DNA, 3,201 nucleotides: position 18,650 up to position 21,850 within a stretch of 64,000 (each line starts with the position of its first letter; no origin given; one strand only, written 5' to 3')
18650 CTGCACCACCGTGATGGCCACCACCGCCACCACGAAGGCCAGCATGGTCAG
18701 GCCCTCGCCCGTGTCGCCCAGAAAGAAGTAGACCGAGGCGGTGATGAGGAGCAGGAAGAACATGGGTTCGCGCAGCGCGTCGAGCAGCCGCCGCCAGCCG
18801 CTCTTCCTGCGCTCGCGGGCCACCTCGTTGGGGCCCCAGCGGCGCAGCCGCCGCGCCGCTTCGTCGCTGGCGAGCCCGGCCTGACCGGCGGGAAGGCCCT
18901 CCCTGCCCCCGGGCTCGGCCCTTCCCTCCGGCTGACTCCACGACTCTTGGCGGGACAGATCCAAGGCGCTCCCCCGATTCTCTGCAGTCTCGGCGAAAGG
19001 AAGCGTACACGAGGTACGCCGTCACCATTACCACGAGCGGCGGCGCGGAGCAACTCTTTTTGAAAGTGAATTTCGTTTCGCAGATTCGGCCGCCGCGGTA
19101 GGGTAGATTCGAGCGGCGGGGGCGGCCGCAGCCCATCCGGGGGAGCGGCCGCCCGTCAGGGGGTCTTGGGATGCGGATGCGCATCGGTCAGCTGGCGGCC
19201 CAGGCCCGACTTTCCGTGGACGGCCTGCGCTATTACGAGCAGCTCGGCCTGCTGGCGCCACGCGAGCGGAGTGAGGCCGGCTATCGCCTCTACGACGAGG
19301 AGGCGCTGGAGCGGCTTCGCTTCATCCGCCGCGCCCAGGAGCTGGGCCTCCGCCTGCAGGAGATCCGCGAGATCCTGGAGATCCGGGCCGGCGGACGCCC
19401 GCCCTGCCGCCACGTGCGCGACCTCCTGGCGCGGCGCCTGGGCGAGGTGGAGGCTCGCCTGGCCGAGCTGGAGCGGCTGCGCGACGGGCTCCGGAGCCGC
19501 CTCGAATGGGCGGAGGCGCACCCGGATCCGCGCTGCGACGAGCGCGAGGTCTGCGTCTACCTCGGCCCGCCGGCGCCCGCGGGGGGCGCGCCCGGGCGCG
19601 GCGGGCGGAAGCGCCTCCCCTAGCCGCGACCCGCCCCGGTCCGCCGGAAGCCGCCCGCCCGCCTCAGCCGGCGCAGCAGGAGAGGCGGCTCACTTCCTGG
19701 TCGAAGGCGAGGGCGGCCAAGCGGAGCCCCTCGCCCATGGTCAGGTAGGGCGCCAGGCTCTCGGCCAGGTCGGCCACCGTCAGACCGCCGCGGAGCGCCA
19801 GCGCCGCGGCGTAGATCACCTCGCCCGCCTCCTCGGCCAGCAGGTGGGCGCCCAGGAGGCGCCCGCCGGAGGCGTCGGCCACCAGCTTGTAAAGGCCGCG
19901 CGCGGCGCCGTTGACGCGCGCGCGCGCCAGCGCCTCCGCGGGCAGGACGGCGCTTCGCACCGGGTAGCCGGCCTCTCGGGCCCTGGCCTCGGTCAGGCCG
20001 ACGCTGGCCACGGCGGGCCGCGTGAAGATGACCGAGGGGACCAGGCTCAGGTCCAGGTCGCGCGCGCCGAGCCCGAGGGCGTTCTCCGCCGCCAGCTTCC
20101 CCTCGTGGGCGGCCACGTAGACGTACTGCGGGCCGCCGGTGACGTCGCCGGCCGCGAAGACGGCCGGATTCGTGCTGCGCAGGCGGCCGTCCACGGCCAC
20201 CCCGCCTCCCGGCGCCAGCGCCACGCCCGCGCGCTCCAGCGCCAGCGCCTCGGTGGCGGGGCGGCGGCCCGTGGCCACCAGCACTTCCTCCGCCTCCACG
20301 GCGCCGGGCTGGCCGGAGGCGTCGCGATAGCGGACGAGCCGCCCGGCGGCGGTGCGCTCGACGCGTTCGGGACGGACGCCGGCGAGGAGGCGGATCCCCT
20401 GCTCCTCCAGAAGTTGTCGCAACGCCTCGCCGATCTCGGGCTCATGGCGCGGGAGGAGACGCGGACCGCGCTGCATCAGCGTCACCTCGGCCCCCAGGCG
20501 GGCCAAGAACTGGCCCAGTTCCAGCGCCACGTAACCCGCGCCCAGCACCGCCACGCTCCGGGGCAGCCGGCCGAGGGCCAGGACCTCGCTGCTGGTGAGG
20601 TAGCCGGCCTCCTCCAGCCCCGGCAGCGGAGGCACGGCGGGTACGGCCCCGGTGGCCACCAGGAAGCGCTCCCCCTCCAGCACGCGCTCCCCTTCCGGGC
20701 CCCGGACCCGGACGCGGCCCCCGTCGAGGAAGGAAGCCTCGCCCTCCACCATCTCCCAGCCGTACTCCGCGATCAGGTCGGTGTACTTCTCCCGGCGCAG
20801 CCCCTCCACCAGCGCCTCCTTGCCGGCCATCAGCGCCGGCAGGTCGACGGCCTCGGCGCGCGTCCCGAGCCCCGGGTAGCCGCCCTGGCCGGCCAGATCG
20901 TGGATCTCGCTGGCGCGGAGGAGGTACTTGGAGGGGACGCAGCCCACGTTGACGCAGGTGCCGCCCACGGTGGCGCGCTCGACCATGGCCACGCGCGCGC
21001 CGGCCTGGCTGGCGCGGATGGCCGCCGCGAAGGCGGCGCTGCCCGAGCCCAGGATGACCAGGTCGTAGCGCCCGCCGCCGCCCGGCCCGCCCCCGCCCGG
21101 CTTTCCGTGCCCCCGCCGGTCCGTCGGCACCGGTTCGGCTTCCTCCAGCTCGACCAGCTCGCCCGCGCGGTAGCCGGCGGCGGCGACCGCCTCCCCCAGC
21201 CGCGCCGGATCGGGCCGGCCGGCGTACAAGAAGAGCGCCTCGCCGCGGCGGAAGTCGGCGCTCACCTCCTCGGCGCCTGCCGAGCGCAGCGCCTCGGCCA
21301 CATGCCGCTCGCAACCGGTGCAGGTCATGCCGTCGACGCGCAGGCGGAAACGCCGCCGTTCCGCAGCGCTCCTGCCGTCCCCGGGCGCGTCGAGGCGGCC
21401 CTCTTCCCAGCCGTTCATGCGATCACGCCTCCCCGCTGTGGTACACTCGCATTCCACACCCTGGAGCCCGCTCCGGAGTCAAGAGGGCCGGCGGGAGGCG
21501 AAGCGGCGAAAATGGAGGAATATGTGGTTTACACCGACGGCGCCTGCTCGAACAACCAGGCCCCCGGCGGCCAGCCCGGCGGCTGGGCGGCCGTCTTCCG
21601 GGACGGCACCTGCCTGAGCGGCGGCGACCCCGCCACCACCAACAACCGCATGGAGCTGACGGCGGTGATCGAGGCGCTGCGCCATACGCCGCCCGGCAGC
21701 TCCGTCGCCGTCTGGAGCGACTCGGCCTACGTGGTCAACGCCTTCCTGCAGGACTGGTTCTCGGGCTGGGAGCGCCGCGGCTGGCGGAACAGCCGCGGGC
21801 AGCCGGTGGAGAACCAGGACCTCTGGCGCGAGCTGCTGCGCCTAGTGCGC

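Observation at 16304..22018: Atypical mer-type locus: MerR convergent with MerA, divergent from a P2-type (non-heavy-metal) cation ATPase, and no merT/merP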

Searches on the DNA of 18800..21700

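Call 43: search_rna_families(source=window, start=18800, end=21700, threshold=evalue, max_evalue=1)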
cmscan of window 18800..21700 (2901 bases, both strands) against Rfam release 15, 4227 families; matches with E-value up to 1: 0.
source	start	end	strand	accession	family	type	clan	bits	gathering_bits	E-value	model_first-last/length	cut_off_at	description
